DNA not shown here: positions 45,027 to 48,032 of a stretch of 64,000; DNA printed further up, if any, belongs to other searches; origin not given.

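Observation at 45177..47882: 901-aa ECF sigma factor covalently fused to a polytopic membrane region and a periplasmic prenyltransferase-repeat-like sensor domain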

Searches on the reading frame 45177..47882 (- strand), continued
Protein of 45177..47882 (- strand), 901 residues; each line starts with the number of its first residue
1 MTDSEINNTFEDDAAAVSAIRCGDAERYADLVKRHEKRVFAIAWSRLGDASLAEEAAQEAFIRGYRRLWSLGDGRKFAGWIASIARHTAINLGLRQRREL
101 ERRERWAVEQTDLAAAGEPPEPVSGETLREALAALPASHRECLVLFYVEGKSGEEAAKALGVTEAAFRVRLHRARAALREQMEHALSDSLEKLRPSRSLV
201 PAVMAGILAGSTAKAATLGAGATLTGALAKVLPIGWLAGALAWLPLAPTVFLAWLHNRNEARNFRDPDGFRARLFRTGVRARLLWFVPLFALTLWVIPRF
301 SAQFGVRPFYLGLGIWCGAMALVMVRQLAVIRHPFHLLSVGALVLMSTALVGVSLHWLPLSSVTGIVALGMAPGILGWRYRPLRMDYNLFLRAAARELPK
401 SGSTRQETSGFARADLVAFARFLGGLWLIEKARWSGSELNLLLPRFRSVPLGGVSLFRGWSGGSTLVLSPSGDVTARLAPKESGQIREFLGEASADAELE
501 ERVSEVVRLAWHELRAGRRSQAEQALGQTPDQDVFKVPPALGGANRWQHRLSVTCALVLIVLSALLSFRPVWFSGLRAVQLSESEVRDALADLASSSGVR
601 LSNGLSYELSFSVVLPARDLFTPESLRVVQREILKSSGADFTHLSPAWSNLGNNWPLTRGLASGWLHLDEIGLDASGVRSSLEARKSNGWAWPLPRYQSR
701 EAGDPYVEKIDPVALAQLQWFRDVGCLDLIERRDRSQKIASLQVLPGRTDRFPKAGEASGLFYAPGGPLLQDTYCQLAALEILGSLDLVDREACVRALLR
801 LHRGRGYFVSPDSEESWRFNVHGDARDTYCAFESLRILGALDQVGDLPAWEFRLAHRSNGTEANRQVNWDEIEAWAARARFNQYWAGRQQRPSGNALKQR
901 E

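Call 21: find_encoding_contigs(protein=P0003, flank=8000, max_places=2)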
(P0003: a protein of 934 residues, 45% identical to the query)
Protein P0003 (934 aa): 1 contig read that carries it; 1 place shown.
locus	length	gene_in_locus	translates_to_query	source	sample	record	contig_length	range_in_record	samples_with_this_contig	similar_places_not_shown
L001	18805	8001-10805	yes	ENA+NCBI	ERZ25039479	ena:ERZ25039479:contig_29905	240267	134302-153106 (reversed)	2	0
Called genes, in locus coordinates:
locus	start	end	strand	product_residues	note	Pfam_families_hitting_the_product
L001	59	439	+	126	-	-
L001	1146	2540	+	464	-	-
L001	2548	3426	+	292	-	PF02086:MethyltransfD12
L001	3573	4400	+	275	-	PF07179:SseB (faint), PF14581:SseB_C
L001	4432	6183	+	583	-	PF02810:SEC-C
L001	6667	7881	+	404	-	PF06245:DUF1015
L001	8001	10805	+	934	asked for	PF04542:Sigma70_r2, PF04545:Sigma70_r4, PF08281:Sigma70_r4_2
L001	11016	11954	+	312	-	PF01545:Cation_efflux, PF16916:ZT_dimer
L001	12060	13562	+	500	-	PF04542:Sigma70_r2, PF08281:Sigma70_r4_2, PF04545:Sigma70_r4, PF12543:DUF3738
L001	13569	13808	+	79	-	PF04542:Sigma70_r2 (weak)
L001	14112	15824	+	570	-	PF04349:MdoG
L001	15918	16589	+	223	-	-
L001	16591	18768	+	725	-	PF00535:Glycos_transf_2, PF13506:Glyco_transf_21 (weak)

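Call 22: find_encoding_contigs(protein=P0011, flank=8000, max_places=2)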
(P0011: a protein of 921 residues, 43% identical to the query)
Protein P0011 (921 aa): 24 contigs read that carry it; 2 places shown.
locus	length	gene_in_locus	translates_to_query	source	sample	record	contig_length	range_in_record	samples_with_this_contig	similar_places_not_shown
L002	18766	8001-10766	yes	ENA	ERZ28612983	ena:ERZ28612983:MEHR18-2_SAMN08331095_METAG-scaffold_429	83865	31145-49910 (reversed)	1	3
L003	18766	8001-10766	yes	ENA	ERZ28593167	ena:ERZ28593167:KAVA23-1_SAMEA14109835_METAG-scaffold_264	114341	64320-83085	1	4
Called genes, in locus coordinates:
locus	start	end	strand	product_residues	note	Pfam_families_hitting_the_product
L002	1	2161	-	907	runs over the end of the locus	PF00330:Aconitase, PF00694:Aconitase_C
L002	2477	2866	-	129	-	PF02391:MoaE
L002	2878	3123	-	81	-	PF02597:ThiS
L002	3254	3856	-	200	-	-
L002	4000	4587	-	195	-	PF00156:Pribosyltran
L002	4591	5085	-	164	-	PF08761:dUTPase_2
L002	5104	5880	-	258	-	PF00849:PseudoU_synth_2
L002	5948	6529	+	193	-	PF20221:DUF6580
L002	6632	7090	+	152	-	PF00149:Metallophos (faint), PF12850:Metallophos_2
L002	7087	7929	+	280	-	PF05175:MTS, PF13847:Methyltransf_31 (weak)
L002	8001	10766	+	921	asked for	PF04542:Sigma70_r2, PF04545:Sigma70_r4, PF08281:Sigma70_r4_2, PF00432:Prenyltrans (weak)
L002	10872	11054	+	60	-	PF08410:DUF1737 (weak)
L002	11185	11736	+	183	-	PF00694:Aconitase_C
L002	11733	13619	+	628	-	PF02838:Glyco_hydro_20b, PF00728:Glyco_hydro_20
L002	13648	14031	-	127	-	-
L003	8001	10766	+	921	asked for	PF04542:Sigma70_r2, PF04545:Sigma70_r4, PF08281:Sigma70_r4_2, PF00432:Prenyltrans (weak)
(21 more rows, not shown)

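Call 23: find_encoding_contigs(protein=P0078, flank=8000, max_places=2)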
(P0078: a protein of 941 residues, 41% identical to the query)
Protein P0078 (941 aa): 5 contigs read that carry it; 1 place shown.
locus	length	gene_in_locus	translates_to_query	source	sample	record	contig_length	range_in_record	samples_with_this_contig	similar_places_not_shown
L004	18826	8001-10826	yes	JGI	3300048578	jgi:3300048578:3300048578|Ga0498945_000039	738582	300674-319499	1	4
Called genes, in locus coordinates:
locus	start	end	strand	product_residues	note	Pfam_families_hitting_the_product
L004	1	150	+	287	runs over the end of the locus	PF00005:ABC_tran, PF13304:AAA_21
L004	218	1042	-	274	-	PF00849:PseudoU_synth_2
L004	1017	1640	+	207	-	PF20221:DUF6580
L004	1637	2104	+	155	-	PF00149:Metallophos (faint), PF12850:Metallophos_2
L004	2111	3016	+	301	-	PF05175:MTS, PF13649:Methyltransf_25 (faint), PF13847:Methyltransf_31 (weak)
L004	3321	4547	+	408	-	-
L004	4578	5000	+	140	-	-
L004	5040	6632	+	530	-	PF00015:MCPsignal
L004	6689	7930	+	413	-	PF07995:GSDH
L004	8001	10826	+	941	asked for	PF04542:Sigma70_r2, PF04545:Sigma70_r4, PF08281:Sigma70_r4_2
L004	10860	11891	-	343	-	PF25917:BSH_RND (faint), PF25973:BSH_CzcB (weak), PF25876:HH_MFP_RND (weak), PF25954:Beta-barrel_RND_2, PF25990:Beta-barrel_YknX (weak)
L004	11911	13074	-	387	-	PF12704:MacB_PCD, PF02687:FtsX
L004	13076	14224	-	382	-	PF12704:MacB_PCD, PF02687:FtsX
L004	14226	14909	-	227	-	PF02463:SMC_N (faint), PF00005:ABC_tran, PF13304:AAA_21 (faint)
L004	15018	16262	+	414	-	PF02253:PLA1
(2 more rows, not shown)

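Call 24: find_encoding_contigs(protein=P0045, flank=8000, max_places=2)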
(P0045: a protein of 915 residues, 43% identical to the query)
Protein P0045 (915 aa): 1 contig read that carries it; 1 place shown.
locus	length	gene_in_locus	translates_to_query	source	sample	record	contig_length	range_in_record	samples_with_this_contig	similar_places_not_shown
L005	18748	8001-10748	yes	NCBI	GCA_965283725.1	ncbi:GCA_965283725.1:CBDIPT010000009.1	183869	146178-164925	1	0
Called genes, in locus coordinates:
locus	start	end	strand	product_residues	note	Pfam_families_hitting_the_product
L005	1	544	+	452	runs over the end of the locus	PF03130:HEAT_PBS (faint)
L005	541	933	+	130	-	-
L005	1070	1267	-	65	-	-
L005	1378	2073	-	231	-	PF00657:Lipase_GDSL, PF13472:Lipase_GDSL_2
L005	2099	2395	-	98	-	PF24693:DUF7660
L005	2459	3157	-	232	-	-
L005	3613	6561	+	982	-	PF23500:DUF7133, PF13646:HEAT_2 (faint), PF00034:Cytochrom_C (faint), PF13442:Cytochrome_CBB3 (faint)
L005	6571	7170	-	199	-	-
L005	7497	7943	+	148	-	PF00571:CBS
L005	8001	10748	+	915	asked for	PF04542:Sigma70_r2, PF04545:Sigma70_r4 (faint), PF08281:Sigma70_r4_2, PF00432:Prenyltrans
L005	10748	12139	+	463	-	PF07690:MFS_1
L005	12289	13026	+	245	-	PF07596:SBP_bac_10 (weak)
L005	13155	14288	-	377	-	PF00034:Cytochrom_C (faint)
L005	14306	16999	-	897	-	PF08305:NPCBM, PF23500:DUF7133, PF07995:GSDH (weak), PF13646:HEAT_2 (faint), PF23500:DUF7133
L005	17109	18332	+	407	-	-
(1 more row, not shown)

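Call 25: find_encoding_contigs(protein=P0087, flank=8000, max_places=2)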
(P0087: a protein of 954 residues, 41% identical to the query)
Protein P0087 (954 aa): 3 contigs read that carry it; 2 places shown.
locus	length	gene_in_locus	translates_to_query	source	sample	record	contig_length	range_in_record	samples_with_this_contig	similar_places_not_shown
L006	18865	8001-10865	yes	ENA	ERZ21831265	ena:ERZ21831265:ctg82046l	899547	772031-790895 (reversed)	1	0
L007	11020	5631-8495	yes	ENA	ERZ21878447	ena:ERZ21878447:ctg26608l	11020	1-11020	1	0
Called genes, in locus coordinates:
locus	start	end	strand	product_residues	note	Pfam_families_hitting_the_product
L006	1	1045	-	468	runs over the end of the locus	PF03062:MBOAT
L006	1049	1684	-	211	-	-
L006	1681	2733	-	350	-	PF07676:PD40 (faint), PF26549:Tricorn_N (faint), PF26550:Tricorn_2nd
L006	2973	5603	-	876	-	PF07676:PD40 (faint), PF18582:HZS_alpha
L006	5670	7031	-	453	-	PF01229:Glyco_hydro_39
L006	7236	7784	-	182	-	-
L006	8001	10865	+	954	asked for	PF04542:Sigma70_r2, PF04545:Sigma70_r4, PF08281:Sigma70_r4_2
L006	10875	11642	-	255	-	-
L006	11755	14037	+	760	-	PF07494:Reg_prop (faint)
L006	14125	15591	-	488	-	PF01609:DDE_Tnp_1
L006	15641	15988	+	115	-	-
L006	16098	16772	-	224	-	PF06439:3keto-disac_hyd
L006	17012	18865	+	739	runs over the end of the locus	PF03629:SASA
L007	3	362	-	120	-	?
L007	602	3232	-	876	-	PF07676:PD40 (faint), PF18582:HZS_alpha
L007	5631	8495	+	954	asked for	PF04542:Sigma70_r2, PF04545:Sigma70_r4, PF08281:Sigma70_r4_2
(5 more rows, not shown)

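Call 41: find_related_loci(query=A1, collection=genome_contigs, flank=5000)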
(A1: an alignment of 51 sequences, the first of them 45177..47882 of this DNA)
Query A1 (901 aa) in genome_contigs; peptide patterns used: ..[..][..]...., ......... (x = any residue, [..] = any of these).
600 stretches matched a pattern (row limit reached: there are more); 247 encode a relative of the query (tblastn E <= 1e-3); the best 80 are kept; 80 distinct loci.
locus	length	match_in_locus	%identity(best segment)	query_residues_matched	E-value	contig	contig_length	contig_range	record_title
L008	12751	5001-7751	43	6-894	0e+0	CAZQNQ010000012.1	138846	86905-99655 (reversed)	MAG TPA_asm: uncultured Bifidobacterium sp. isolate SRP344714_co2_359 genome assembly, contig: NODE_246_length_138846_co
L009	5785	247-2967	45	4-892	0e+0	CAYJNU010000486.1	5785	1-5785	MAG TPA_asm: uncultured Verrucomicrobiota bacterium isolate ERP124720_co1_187 genome assembly, contig: NODE_15213_length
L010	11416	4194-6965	41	1-896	0e+0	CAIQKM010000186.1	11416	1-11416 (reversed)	MAG: uncultured Verrucomicrobia subdivision 3 bacterium isolate AM-2014-D2_bin-264 genome assembly, contig: bin-264:186/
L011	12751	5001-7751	41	1-894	8e-161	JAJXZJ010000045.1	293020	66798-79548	MAG: bacterium isolate BP7.bin47 NODE_25_length_293020_cov_2.767652, whole genome shotgun sequence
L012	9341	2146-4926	36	13-883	9e-129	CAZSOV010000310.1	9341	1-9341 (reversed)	MAG TPA_asm: uncultured Verrucomicrobiota bacterium isolate SRP302895_co1_382 genome assembly, contig: NODE_14910_length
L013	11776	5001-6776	44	11-597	6e-128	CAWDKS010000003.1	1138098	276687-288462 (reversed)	MAG: uncultured Verrucomicrobiae bacterium isolate MFD09286.bin.1.254 genome assembly, contig: contig_33281, whole genom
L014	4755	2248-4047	44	1-597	6e-125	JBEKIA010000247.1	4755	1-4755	MAG: Verrucomicrobiota bacterium isolate SPRUCE 28 SPRUCE_28_247, whole genome shotgun sequence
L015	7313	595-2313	46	1-556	2e-122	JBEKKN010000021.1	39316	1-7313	MAG: Verrucomicrobiota bacterium isolate SPRUCE 348 SPRUCE_348_21, whole genome shotgun sequence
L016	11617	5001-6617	46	13-538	2e-120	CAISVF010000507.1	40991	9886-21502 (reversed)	MAG: uncultured Verrucomicrobia subdivision 3 bacterium isolate Ki2-D4_bin-0699 genome assembly, contig: bin-0699:507/62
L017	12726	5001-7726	37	5-892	9e-146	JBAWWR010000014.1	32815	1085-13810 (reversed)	MAG: Verrucomicrobiota bacterium isolate ELA042 MAG042_14, whole genome shotgun sequence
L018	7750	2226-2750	37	11-183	1e-21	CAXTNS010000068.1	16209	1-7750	MAG TPA_asm: uncultured Thermoanaerobaculia bacterium isolate public_SRR14722161_metawrap_bin.3 genome assembly, contig:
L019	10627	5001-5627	32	2-204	6e-21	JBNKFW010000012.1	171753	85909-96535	MAG: Opitutaceae bacterium isolate E1E2.bin.44.strict NODE_12_length_171753_cov_15.435868, whole genome shotgun sequence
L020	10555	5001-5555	38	12-191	1e-20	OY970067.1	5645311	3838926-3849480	MAG: uncultured candidate division NC10 bacterium isolate MFD01231.bin.c.1 genome assembly, chromosome: 1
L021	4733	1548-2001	57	17-166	8e-26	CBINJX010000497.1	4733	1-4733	MAG TPA_asm: uncultured Verrucomicrobiales bacterium isolate SRR16817047_binner12_Refined_46 genome assembly, contig: ER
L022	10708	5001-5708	31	12-233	5e-19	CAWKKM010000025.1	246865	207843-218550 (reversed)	MAG: uncultured Acidobacteriaceae bacterium isolate MFD06714.bin.3.179 genome assembly, contig: contig_44368, whole geno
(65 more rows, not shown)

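Call 42: predict_structure(alignment_id=A1)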
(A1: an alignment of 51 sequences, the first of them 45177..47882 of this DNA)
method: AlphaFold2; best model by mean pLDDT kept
length: 901 residues; sequences in the alignment: 51
mean_pLDDT: 80.1   pTM: 0.62
mean pLDDT of the five models: 80.1, 79.1, 74.8, 74.5, 73.8
residues with pLDDT >= 90: 315; 70-90: 403; 50-70: 116; < 50: 67
segments of 3 or more residues with pLDDT < 50: 1-8, 113-121, 193-233, 644-646, 897-901
pLDDT, mean of each block of 10 residues (from residue 1): 43 72 73 77 75 75 69 67 75 71 61 46 61 84 83 85 87 83 68 43 42 32 42 55 72 85 91 88 78 77 82 92 91 91 94 88 85 83 86 91 72 94 93 94 78 67 91 93 90 89 95 94 92 88 84 85 81 86 92 71 80 92 91 79 56 80 89 84 84 80 78 91 90 93 77 72 90 97 95 95 93 80 95 96 93 75 77 94 88 57 44
secondary structure, 60 per line:
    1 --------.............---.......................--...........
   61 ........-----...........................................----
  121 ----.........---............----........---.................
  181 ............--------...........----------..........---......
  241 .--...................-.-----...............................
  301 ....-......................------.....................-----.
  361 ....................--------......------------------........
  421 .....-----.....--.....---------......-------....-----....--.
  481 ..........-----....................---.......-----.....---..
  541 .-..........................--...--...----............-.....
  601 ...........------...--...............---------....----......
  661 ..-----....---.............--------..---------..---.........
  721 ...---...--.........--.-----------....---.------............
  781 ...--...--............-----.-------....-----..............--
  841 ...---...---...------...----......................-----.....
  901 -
elements in order (helices of 4 or more, strands of 3 or more residues): H9-21 H25-47 H50-68 H74-116 H125-133 H137-148 H153-160 H164-192 H201-211 H222-231 H235-241 H244-262 H270-304 H306-327 H334-354 H360-380 H389-394 H413-425 E431-435 E438-442 H452-457 E465-468 E474-477 H480-490 H496-515 H519-525 H531-534 H543-568 E576-578 H583-594 H596-611 H623-637 H647-650 H655-662 H668-671 H675-687 H712-723 H732-740 H755-758 H769-783 H791-801 H816-819 H825-838 E853-855 H869-890 H896-900

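Call 83: find_encoding_contigs(protein=P0001, flank=1000, max_places=3)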
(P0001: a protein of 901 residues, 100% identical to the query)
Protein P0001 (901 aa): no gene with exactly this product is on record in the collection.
